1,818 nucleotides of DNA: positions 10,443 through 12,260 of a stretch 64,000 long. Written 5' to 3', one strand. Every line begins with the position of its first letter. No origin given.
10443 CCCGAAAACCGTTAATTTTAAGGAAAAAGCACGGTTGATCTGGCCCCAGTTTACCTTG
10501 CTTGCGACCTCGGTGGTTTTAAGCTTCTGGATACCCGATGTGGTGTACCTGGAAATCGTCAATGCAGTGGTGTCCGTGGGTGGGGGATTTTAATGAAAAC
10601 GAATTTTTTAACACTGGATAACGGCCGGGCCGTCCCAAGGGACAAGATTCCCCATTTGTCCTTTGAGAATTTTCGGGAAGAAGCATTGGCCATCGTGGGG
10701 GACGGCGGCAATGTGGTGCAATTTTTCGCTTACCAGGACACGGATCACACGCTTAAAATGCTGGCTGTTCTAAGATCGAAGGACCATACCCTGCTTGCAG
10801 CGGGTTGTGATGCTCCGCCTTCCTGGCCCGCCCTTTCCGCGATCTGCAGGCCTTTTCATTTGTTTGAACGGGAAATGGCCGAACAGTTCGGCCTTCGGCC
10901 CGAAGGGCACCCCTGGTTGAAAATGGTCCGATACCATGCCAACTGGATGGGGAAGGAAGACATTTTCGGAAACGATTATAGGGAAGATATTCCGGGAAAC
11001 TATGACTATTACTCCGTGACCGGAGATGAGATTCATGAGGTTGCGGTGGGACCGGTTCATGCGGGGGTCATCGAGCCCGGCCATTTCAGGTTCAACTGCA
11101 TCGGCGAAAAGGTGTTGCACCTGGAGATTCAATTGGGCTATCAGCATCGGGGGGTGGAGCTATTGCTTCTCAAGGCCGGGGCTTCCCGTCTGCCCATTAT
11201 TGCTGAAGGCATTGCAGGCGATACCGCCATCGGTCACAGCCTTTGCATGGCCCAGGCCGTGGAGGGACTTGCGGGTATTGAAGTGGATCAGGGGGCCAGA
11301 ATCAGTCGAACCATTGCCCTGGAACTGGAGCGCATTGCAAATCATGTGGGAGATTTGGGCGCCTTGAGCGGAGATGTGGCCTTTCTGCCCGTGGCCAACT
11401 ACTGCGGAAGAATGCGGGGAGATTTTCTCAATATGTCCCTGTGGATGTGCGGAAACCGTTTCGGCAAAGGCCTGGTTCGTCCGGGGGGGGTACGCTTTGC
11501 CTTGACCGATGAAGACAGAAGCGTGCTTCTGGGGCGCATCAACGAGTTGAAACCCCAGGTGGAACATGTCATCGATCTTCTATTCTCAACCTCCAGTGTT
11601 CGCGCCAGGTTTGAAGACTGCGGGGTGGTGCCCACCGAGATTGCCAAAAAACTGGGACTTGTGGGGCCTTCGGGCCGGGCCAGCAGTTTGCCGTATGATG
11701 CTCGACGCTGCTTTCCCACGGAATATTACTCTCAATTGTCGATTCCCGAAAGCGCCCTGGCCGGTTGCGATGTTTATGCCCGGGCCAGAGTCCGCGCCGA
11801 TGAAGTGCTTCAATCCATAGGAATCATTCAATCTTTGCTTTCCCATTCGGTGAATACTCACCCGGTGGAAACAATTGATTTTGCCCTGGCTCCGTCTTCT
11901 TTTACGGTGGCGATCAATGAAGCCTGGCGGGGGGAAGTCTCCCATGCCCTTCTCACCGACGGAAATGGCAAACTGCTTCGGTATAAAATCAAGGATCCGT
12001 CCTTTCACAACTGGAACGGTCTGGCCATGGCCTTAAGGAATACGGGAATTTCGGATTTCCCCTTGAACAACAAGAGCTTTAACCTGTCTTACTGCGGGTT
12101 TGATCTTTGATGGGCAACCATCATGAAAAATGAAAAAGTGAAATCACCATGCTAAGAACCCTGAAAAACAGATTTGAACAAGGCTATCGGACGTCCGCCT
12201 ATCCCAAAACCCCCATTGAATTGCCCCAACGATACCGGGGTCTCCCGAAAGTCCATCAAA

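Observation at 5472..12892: Six-gene complex I / group-4 hydrogenase-like membrane module whose 'large subunit' has no Ni-Fe site (Ehr-type)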

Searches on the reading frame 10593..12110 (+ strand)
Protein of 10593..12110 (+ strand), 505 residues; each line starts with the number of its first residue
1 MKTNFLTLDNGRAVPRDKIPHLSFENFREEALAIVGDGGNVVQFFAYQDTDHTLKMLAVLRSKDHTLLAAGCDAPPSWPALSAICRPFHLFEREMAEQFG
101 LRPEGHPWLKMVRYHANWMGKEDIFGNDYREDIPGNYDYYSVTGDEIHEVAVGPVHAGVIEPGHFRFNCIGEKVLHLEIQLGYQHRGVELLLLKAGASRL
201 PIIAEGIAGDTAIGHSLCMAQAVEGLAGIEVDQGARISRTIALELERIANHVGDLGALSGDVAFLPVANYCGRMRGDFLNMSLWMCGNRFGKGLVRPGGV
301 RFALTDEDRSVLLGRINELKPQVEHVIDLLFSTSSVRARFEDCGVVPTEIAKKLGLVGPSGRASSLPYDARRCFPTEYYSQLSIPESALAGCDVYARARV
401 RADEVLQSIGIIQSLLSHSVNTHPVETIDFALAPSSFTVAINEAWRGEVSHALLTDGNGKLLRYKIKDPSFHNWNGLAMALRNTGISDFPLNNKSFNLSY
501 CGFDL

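Call 3: search_protein_families(library=pfam, proteins=[window:10593-12110:+])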
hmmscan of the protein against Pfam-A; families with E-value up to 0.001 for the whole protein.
window:10593-12110:+ (505 aa): 2 families
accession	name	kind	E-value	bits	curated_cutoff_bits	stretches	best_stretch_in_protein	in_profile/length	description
PF00346.24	Complex1_49kDa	-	1.3e-34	120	24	2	261-419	1-159/271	Respiratory-chain NADH dehydrogenase, 49 Kd subunit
PF00329.25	Complex1_30kDa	-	3.5e-05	24.8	22.5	1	53-120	39-111/124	Respiratory-chain NADH dehydrogenase, 30 Kd subunit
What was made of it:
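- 10593..12110 (+): ehrL: NuoC+NuoD / HycE-like large subunit without Ni-Fe ligands (505 aa). Pfam Complex1_30kDa + Complex1_49kDa (call 3).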

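Call 4: search_protein_families(library=ncbifam, proteins=[window:10593-12110:+])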
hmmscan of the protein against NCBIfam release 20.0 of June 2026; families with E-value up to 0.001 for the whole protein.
window:10593-12110:+ (505 aa): 8 families
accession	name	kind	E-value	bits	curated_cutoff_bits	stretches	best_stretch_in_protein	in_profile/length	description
NF004739.1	PRK06075.1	equivalog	4.8e-50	170.4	360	2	149-430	2-282/384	NADH-quinone oxidoreductase subunit D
TIGR01962.1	NuoD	equivalog_domain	2.3e-39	135.4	459.35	2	152-426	7-280/386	NADH dehydrogenase (quinone) subunit D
NF040602.1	F420_dehyd_FpoD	exception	6.3e-37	127.5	600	1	150-489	10-356/372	F420H2 dehydrogenase subunit FpoD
NF009808.0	PRK13292.1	equivalog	2.3e-36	125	1156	1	47-415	293-675/791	NADH-quinone oxidoreductase subunit B/C/D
NF008974.0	PRK12322.1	equivalog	1.4e-30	106.5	522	1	150-488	9-349/366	NADH-quinone oxidoreductase subunit D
NF008728.0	PRK11742.1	equivalog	1.4e-25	89.7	840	1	152-418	219-485/598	NADH-quinone oxidoreductase subunit C/D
NF005649.0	PRK07415.1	equivalog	9.3e-22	77.6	583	1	151-417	14-281/394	NAD(P)H-quinone oxidoreductase subunit H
TIGR03295.1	frhA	equivalog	2.4e-06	26.8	392.5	1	186-376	41-233/412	coenzyme F420 hydrogenase subunit alpha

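Call 7: search_solved_structures(query=window:10593-12110:+, show_alignments=3)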
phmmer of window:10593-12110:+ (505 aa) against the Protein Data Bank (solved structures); distinct sequences matched with E-value up to 0.001: 56.
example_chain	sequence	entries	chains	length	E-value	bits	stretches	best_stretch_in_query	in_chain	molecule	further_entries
7z0s_E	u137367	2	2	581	1.4e-46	162.3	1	76-498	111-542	Formate hydrogenlyase subunit 5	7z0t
6cfw_L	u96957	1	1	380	3.2e-39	138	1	150-490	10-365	Membrane-bound hydrogenase subunit alpha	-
2fug_4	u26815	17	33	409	6.8e-29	103.9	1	146-418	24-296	NADH-quinone oxidoreductase chain 4 | NADH-QUINONE OXIDOREDUCTASE SUBUNIT 4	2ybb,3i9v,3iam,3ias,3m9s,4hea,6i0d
7q5y_B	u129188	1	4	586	2.9e-27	98.5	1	153-415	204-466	NADH-quinone oxidoreductase subunit C/D 2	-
8ba0_D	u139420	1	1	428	1.9e-20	76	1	164-437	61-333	Complex I-49kD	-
8b9z_D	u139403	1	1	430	2e-20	76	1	164-437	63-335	Complex I-49kD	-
8esw_S2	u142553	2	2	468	2.8e-20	75.5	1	164-437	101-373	Complex I-49kD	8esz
8e9g_D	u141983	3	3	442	2.5e-19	72.3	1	125-429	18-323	NADH-quinone oxidoreductase subunit D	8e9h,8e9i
6u8y_L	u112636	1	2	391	4e-19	71.6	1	138-490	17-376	NADH dehydrogenase subunit D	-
6hum_H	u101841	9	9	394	6.1e-18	67.7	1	150-417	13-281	NAD(P)H-quinone oxidoreductase subunit H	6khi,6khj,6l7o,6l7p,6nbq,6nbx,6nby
8bpx_D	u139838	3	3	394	7.2e-18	67.5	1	165-418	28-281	NADH dehydrogenase [ubiquinone] iron-sulfur protein 2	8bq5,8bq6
7ar7_D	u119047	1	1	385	9.2e-18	67.1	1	165-418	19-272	NADH dehydrogenase [ubiquinone] iron-sulfur protein 2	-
7aqr_D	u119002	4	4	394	9.5e-18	67.1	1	165-418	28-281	NADH dehydrogenase subunit 7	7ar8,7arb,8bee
7a23_G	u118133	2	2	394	1.6e-17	66.3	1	165-418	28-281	Nad7m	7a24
7wfg_H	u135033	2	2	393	5e-17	64.7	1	142-417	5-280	NAD(P)H-quinone oxidoreductase subunit H, chloroplastic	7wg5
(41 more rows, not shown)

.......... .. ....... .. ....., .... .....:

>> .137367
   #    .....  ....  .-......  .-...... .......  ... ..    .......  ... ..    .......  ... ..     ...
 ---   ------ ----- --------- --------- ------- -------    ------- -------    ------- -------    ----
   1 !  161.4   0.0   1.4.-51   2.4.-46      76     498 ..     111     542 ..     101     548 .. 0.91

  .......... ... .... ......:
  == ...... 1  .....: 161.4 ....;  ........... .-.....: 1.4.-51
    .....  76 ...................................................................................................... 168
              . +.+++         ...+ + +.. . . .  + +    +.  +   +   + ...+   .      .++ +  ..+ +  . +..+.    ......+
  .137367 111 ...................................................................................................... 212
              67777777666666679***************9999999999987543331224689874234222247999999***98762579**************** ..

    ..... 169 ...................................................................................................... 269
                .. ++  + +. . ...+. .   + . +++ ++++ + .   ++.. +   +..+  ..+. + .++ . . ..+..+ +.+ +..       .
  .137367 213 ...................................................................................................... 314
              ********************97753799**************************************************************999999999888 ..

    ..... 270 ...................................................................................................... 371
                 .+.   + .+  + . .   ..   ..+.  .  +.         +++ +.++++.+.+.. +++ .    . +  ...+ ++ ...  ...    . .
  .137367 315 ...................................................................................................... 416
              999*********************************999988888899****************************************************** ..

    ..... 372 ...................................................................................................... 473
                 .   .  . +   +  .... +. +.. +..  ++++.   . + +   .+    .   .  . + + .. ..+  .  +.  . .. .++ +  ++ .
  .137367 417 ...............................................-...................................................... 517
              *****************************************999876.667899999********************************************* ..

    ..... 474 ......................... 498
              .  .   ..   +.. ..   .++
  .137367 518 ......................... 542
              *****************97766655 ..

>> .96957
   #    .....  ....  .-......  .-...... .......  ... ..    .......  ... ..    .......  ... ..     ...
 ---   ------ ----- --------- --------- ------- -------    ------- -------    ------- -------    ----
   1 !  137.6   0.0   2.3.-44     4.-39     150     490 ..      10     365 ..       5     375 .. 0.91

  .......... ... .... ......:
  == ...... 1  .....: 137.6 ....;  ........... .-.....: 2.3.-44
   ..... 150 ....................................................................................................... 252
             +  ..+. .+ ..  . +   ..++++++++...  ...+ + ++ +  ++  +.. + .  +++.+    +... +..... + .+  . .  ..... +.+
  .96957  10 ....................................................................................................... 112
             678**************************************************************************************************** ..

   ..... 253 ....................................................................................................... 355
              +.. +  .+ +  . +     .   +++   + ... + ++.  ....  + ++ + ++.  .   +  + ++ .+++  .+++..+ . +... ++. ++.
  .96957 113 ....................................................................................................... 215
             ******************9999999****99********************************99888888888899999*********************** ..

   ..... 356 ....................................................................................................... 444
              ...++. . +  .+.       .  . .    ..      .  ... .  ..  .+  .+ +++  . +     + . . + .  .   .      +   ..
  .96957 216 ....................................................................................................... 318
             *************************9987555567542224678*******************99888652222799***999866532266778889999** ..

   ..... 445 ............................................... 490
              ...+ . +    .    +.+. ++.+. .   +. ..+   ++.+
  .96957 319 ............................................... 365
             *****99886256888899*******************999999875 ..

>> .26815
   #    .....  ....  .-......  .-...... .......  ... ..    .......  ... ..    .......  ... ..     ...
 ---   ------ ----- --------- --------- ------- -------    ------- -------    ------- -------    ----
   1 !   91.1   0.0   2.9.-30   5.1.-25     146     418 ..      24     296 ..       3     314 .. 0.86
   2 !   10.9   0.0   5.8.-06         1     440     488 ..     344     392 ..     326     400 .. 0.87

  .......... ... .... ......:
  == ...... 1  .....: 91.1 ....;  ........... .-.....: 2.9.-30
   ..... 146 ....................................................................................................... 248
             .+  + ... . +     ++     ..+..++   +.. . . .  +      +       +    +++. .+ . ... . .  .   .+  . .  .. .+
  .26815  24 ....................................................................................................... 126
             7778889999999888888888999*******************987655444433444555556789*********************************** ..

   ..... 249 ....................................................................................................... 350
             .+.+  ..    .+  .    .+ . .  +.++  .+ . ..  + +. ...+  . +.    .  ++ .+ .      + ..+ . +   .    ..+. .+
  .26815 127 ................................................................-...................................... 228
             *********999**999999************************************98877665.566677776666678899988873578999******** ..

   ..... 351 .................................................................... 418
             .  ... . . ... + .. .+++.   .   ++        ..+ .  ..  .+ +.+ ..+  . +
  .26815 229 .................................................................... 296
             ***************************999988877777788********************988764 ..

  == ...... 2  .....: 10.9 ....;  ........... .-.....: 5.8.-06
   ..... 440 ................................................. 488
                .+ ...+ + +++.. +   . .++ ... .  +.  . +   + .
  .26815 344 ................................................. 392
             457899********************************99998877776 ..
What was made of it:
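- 10593..12110 (+): Best PDB sequence match is HycE 7z0s_E, 1.4e-46 (call 7).
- Closest known: MBS/Mbx sulfane reductase of Thermococcales. Different: A distant match (4e-19, call 7).
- Checked: HMMER against PDB aligns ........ of HycE (7z0s_E, E=1.4e-46) with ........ (call 7).
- MbsL (6u8y_L) is a much weaker match (4e-19) than HycE (call 7).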

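Call 8: find_encoding_contigs(protein=window:10593-12107:+, flank=10000, max_places=6)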
Protein window:10593-12107:+ (505 aa): no gene with exactly this product is on record in the collection.

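Call 9: find_homologous_proteins(query=window:10593-12107:+)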
Query window:10593-12107:+ (505 aa): 8000 proteins with E <= 0.001 among 8000 candidates; the best 120 are listed.
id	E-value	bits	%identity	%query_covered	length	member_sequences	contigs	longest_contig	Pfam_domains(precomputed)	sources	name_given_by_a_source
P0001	0.0e+0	1151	98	100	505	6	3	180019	PF00346.25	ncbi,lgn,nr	ncbi:MAG: hydrogenase [Proteobacteria bacterium]|nr:hydrogenase [Pseudomonadota bacterium] MBU447234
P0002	3.3e-284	961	81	100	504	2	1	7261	PF00346.25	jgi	jgi:Ni,Fe-hydrogenase III large subunit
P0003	1.8e-278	942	79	99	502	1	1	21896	PF00346.25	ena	-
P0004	2.6e-276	935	81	99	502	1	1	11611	PF00346.25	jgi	jgi:Ni,Fe-hydrogenase III large subunit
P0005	8.3e-274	927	79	99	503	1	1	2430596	PF00346.25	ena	-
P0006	5.3e-273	924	80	99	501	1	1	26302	PF00346.25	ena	-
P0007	1.2e-268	910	81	96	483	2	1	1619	PF00346.25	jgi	-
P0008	3.8e-262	888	77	100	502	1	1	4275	PF00346.25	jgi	-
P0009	1.1e-261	887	77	100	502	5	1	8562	PF00346.25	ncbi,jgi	jgi:Ni,Fe-hydrogenase III large subunit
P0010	7.3e-261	884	76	100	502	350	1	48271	PF00346.25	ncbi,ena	-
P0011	5.8e-260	881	76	100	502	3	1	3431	PF00346.25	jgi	-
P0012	6.4e-260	881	76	100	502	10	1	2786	PF00346.25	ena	-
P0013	1.5e-259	880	76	100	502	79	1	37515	PF00346.25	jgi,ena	-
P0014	1.8e-259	880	76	100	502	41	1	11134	PF00346.25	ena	-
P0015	2.4e-259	879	75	100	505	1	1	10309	PF00346.25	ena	-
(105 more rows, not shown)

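Call 10: find_encoding_contigs(protein=P0001, flank=10000, max_places=3)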
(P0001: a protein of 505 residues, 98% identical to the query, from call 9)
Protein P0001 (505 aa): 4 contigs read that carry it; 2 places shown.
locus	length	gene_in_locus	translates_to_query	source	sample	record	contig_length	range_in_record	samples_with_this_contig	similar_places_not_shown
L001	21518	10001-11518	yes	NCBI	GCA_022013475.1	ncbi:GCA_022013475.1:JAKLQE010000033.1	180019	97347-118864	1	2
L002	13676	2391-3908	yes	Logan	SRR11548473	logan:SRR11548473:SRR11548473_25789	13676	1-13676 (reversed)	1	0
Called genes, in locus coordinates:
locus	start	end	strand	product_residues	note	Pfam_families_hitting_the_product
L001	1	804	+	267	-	PF00378:ECH_1, PF16113:ECH_2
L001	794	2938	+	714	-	PF02629:CoA_binding, PF13380:CoA_binding_2, PF13607:Succ_CoA_lig, PF19045:Ligase_CoA_2 (weak), PF13549:ATP-grasp_5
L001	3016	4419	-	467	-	PF13537:GATase_7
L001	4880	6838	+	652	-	PF00662:Proton_antipo_N (weak), PF00361:Proton_antipo_M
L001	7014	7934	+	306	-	PF00146:NADHdh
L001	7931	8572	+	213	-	-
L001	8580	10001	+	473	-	PF00361:Proton_antipo_M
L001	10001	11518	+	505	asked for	PF00346:Complex1_49kDa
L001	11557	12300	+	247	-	PF01058:Oxidored_q6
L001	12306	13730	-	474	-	PF18776:Hexapep_loop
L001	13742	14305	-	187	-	PF00571:CBS (weak)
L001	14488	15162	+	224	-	PF00571:CBS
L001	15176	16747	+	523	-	PF03853:YjeF_N, PF01256:Carb_kinase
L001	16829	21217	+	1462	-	PF01869:BcrAD_BadFG, PF02782:FGGY_C (faint), PF01869:BcrAD_BadFG, PF09989:DUF2229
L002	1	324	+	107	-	?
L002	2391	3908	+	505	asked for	PF00346:Complex1_49kDa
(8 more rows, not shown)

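Call 22: search_protein_representatives(protein=window:10593-12107:+)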
Query: 505 residues. Proteins with E-value up to 0.001 (for the whole library): 5386; up to 1e-10: 2913; up to 1e-30: 728. The best 150 are listed.
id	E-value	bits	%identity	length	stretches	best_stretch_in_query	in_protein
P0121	6.3e-138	476.8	48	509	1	16-505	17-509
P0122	7.4e-132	456.8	47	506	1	6-505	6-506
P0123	5.5e-121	420.9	45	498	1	4-505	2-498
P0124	1.1e-120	419.9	53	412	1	75-505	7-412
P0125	6.0e-118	410.9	48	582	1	49-505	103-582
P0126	1.8e-115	402.8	47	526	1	6-505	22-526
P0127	4.6e-114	398.1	41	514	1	2-505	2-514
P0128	8.1e-114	397.3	47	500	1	32-505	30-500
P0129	4.9e-113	394.7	48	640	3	132-383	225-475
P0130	2.3e-112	392.5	44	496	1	10-505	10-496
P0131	9.1e-112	390.5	42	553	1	14-500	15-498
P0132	1.5e-111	389.8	45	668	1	6-482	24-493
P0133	2.4e-109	382.6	50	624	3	135-417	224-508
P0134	8.8e-109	380.7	50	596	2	203-505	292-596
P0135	8.8e-109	380.7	44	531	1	62-505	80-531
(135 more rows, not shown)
